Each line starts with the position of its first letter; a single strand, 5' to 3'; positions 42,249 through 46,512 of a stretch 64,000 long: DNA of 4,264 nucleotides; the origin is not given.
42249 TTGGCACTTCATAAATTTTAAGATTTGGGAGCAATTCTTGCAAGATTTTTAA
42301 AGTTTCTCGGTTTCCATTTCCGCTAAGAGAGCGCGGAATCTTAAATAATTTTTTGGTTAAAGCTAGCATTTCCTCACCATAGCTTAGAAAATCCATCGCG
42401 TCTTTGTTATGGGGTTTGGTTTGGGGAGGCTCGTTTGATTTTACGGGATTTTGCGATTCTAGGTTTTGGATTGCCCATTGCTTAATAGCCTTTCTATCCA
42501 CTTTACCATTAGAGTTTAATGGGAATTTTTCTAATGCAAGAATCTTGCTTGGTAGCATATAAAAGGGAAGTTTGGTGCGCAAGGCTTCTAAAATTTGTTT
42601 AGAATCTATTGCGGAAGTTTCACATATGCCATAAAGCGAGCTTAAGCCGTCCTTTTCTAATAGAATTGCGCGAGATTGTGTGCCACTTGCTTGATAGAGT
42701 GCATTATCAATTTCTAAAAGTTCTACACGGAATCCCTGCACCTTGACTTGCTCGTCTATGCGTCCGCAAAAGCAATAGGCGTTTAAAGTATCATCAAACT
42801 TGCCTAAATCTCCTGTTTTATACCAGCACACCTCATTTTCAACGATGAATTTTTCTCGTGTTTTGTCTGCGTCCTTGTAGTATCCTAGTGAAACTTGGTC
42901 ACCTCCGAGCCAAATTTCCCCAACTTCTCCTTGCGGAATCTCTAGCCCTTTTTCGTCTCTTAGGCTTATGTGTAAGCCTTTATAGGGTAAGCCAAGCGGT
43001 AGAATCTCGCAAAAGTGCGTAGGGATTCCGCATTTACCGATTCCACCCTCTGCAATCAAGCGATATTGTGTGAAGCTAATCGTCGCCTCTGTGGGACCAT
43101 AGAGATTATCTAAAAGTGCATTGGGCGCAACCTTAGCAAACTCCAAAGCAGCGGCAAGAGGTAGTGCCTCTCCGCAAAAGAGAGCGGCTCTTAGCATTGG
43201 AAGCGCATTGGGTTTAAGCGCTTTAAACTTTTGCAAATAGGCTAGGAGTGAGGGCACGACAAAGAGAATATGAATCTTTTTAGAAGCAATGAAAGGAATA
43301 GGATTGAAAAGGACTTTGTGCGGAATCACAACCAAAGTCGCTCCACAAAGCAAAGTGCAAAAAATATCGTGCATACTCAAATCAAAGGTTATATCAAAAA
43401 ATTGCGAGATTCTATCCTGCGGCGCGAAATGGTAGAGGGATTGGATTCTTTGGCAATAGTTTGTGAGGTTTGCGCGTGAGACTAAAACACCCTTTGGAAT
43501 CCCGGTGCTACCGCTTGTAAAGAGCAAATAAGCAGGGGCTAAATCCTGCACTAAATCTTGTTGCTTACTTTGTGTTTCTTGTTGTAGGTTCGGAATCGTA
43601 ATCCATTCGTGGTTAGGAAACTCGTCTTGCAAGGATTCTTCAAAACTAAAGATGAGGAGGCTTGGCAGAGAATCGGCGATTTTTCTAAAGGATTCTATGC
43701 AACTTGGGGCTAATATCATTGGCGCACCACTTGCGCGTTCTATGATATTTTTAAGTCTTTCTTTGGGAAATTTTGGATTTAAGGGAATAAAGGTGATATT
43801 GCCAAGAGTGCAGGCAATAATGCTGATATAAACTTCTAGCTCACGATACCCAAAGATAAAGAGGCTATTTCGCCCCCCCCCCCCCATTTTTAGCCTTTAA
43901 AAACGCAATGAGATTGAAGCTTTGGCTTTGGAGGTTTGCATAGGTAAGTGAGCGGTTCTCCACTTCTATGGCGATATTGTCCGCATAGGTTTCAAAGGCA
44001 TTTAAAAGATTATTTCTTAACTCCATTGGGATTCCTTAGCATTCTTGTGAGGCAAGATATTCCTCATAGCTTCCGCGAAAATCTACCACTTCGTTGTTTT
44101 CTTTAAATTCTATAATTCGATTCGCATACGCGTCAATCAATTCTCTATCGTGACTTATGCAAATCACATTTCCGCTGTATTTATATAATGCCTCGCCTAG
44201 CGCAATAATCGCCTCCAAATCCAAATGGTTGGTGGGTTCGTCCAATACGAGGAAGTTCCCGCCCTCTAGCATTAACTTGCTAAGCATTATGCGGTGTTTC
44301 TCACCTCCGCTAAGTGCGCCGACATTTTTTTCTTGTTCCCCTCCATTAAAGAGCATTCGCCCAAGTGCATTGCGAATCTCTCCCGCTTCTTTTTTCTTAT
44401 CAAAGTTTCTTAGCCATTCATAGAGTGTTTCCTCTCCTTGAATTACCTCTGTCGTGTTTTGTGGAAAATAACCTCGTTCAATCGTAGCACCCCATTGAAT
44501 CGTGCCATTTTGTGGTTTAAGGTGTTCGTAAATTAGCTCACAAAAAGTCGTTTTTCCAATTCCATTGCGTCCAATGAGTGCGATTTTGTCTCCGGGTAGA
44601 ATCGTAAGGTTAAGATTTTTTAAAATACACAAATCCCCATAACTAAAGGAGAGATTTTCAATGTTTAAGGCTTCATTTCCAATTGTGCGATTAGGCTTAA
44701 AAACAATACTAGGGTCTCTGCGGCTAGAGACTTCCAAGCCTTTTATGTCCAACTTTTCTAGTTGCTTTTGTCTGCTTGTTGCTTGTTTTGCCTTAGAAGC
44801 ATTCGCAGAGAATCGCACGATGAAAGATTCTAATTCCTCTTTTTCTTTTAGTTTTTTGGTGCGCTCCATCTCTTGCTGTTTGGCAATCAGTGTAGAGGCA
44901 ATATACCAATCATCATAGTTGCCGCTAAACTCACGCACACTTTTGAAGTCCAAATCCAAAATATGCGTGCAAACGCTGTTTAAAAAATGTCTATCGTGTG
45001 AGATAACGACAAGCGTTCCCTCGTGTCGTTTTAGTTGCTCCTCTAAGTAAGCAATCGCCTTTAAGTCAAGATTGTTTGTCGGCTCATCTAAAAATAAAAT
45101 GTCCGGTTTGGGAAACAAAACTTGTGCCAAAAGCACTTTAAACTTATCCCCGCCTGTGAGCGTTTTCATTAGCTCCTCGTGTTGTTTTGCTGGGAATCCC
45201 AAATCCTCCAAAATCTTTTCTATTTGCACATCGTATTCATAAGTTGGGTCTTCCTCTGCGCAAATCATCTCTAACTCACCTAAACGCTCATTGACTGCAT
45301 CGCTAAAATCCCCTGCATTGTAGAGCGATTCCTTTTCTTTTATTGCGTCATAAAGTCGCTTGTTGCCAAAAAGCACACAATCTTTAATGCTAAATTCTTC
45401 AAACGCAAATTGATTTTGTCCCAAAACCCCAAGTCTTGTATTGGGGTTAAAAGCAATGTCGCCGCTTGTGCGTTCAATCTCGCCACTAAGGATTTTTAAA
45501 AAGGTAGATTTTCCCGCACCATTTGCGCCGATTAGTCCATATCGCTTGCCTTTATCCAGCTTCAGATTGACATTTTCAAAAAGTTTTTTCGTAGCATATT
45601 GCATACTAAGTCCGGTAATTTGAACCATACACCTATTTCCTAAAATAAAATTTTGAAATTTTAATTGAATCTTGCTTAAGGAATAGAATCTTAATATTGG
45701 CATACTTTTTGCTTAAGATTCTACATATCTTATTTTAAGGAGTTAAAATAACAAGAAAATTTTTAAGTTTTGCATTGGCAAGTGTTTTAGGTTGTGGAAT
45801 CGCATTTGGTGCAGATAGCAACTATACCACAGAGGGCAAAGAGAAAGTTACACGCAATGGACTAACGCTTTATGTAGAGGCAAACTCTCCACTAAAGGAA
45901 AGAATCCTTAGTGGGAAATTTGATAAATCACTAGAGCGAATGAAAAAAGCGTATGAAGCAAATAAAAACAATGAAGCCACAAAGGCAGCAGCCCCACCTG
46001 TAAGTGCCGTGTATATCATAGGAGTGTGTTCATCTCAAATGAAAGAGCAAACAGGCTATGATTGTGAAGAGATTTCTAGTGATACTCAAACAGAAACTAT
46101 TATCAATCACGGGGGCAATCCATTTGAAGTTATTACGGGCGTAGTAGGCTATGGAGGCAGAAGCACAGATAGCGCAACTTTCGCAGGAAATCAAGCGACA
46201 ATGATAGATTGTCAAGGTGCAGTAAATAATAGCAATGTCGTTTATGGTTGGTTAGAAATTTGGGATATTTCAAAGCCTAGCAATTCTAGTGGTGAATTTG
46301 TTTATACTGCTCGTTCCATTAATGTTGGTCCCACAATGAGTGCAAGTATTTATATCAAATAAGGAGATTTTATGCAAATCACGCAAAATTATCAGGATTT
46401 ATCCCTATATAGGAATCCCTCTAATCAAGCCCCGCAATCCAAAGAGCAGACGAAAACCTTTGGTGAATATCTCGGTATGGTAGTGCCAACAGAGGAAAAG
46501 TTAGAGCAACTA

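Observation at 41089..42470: Unusual fusion: adenylation domain joined to a COG4310 aminopeptidase-like (DUF2172/DUF4910 + winged-helix) module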

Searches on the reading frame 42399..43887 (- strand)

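Call 24: search_solved_structures(query=window:42399-43887:-, show_alignments=2, max_evalue=1e-40)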
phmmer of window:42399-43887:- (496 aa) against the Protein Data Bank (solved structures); distinct sequences matched with E-value up to 1e-40: 30.
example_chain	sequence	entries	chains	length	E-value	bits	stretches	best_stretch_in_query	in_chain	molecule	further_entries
9be3_A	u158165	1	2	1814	4.2e-84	286.6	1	10-469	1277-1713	Linear gramicidin synthase subunit A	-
9be4_A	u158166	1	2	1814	4.2e-84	286.6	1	10-469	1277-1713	Linear gramicidin synthase subunit A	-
9meh_A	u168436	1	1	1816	4.3e-84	286.6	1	10-469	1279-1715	Linear gramicidin synthase subunit A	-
6mfy_A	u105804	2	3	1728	4.8e-84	286.4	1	10-469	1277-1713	Linear gramicidin synthase subunit A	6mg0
6mfz_A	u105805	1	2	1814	5.9e-84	286.1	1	10-469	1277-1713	Linear gramicidin synthase subunit A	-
8xjz_C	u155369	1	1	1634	6.2e-74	253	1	119-472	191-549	Peptide synthetase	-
4oxi_A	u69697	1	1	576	7.7e-62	213.1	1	9-475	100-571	Enterobactin synthetase component F-related protein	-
8k4r_A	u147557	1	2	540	2.6e-58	201.5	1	15-470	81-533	Non-ribosomal peptide synthetase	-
6akd_A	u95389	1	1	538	5.6e-58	200.4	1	5-471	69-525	AMP-dependent synthetase and ligase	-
6p1j_A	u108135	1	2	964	9e-51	176.6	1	10-468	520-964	Txo2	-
4d4g_A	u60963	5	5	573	6.7e-50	173.8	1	14-481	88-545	APNAA1 | APNA A1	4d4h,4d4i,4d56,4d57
6ea3_B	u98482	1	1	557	8.7e-48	166.8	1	16-468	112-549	adenylation domain of Fuscachelin synthetase component H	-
3e7w_A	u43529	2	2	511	1.7e-47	165.8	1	3-470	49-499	D-alanine--poly(phosphoribitol) ligase subunit 1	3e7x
3dhv_A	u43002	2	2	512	1.8e-47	165.7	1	6-468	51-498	D-alanine-poly(phosphoribitol) ligase | D-alanine--poly(phosphoribitol) ligase subunit 1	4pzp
3fcc_A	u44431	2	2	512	1.8e-47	165.7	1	6-468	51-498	D-alanine--poly(phosphoribitol) ligase subunit 1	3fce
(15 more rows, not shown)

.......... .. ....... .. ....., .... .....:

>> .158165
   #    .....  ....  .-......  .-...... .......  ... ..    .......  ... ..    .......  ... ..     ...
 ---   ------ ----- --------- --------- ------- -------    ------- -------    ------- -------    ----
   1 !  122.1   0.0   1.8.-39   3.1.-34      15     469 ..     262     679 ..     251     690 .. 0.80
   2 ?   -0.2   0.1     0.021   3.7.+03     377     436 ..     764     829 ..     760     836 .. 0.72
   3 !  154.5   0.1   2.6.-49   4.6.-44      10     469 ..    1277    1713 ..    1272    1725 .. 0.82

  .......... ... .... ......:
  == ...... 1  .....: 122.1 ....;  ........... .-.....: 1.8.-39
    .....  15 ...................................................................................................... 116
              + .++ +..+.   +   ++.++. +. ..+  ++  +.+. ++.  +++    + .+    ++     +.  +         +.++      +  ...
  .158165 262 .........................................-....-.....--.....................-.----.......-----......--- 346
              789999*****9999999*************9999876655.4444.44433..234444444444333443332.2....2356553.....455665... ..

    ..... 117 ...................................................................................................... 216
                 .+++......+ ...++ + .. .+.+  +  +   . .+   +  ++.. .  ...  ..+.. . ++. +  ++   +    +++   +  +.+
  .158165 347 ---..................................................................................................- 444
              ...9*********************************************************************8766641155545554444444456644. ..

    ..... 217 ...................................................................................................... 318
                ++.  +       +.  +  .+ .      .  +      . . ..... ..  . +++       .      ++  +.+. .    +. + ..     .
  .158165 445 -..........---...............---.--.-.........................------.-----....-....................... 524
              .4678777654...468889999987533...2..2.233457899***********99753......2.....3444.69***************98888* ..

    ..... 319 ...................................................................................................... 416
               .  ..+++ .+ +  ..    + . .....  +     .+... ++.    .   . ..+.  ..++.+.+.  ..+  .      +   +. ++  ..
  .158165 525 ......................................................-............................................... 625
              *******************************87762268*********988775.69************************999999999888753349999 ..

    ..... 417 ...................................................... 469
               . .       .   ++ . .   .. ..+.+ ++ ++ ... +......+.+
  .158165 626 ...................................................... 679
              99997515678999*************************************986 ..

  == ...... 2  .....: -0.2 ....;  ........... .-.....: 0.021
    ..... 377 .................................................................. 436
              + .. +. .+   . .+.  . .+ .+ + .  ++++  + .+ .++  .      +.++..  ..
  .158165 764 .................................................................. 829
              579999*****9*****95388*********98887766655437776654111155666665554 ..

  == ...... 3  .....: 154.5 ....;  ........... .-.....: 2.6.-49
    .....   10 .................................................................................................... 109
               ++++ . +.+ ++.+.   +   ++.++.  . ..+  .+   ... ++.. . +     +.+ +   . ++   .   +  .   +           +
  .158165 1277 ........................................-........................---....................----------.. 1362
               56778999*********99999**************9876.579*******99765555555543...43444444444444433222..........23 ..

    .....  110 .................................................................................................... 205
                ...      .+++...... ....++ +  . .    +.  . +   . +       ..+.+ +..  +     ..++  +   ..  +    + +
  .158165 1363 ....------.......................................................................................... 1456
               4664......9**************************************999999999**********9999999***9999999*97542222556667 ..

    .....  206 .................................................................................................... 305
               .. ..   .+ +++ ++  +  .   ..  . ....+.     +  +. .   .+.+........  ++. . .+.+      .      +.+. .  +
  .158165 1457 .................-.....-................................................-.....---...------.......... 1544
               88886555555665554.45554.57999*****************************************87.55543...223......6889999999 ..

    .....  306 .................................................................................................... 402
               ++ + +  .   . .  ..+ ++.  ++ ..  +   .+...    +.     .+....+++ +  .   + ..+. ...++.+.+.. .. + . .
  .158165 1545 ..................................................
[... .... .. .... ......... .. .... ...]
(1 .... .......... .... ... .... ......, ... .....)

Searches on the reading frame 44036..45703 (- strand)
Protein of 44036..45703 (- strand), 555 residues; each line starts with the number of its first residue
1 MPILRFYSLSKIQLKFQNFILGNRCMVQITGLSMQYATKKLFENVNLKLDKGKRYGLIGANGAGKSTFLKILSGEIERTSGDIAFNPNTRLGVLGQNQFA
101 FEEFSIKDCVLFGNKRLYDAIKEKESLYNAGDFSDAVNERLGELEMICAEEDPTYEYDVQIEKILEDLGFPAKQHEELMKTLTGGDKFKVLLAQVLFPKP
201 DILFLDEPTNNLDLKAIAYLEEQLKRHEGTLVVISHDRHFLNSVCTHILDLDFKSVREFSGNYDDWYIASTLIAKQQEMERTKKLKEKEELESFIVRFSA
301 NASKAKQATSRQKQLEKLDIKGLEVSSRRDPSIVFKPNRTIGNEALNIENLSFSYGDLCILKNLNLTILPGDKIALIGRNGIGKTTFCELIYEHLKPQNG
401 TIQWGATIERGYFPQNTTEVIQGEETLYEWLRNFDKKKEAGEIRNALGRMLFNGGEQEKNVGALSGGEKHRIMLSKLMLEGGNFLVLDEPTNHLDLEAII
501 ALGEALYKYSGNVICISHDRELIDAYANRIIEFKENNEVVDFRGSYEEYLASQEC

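Call 21: search_protein_families(library=ncbifam, proteins=[window:44036-45703:-], max_evalue=0.001)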
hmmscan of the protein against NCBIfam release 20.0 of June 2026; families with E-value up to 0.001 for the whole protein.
window:44036-45703:- (555 aa): 191 families (the best 25 are shown)
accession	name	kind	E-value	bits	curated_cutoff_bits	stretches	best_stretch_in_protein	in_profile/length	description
NF011646.0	PRK15064.1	equivalog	8.8e-184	611.8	762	1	26-554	1-528/530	ABC-F family ATPase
NF000355.4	ribo_prot_ABC_F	equivalog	1.8e-117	393.3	380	3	26-317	2-253/499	ribosomal protection-like ABC-F family protein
NF008775.0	PRK11819.1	equivalog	3.2e-107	359.4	599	1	29-552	9-534/556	energy-dependent translational throttle protein EttA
TIGR03719.1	ABC_ABC_ChvD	subfamily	3.2e-105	352.8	806.75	1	29-552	7-532/552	energy-dependent translational throttle protein EttA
NF050005.1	ABC_ATPase_Uup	equivalog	2.1e-99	333.5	900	1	26-551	3-528/636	ATP-binding cassette ATPase Uup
NF007921.0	PRK10636.1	equivalog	6.7e-99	331.9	917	1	26-549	1-515/638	ABC transporter ATP-binding protein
NF008358.0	PRK11147.1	equivalog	8.9e-90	301.7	936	1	26-548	3-525/635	ABC transporter ATP-binding protein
NF000170.2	ABCF_Vga_all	exception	1.9e-86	290.6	725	3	342-551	268-470/521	Vga family ABC-F type ribosomal protection protein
NF043038.1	ABCF_CplR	exception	9.2e-78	262.3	780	3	312-553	253-488/544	ABC-F type ribosomal protection protein CplR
NF000168.2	ABCF_Msr_all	exception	5.7e-77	259.3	680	3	350-536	301-481/487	Msr family ABC-F type ribosomal protection protein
NF000169.2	ABCF_Sal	exception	1.4e-72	245.1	725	3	161-434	110-403/542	Sal family ABC-F type ribosomal protection protein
NF000514.1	ABCF_OptrA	exception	1.6e-71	241.5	1450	2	156-549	157-547/655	ABC-F type ribosomal protection protein OptrA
NF000171.1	ABCF_producer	exception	2.6e-71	240.7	800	3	29-282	6-263/541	TlrC/CarA/OleB/SrmB family ABC-F type ribosomal protection protein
NF000166.1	ABCF_CarA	exception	1.3e-63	215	1050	4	154-289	146-274/556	ABC-F type ribosomal protection protein Car(A)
NF000167.2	ABCF_Lsa_all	exception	1.9e-62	211.9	750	3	346-549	4-201/492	Lsa family ABC-F type ribosomal protection protein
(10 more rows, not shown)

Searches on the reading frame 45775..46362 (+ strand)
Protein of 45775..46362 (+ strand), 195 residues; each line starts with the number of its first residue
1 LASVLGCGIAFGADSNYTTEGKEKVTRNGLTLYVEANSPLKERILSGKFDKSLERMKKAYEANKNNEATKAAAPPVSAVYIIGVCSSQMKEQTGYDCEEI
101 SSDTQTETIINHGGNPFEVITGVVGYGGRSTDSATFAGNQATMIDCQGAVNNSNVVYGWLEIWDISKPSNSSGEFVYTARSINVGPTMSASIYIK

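Call 22: search_protein_families(library=pfam, proteins=[window:45775-46362:+], max_evalue=0.001)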
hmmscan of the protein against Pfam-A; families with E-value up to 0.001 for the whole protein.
window:45775-46362:+ (195 aa): 1 family
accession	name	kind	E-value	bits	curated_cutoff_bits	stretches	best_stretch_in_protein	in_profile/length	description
PF16219.11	DUF4879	-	1.3e-11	45.3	22.7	1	71-186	1-116/125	Domain of unknown function (DUF4879)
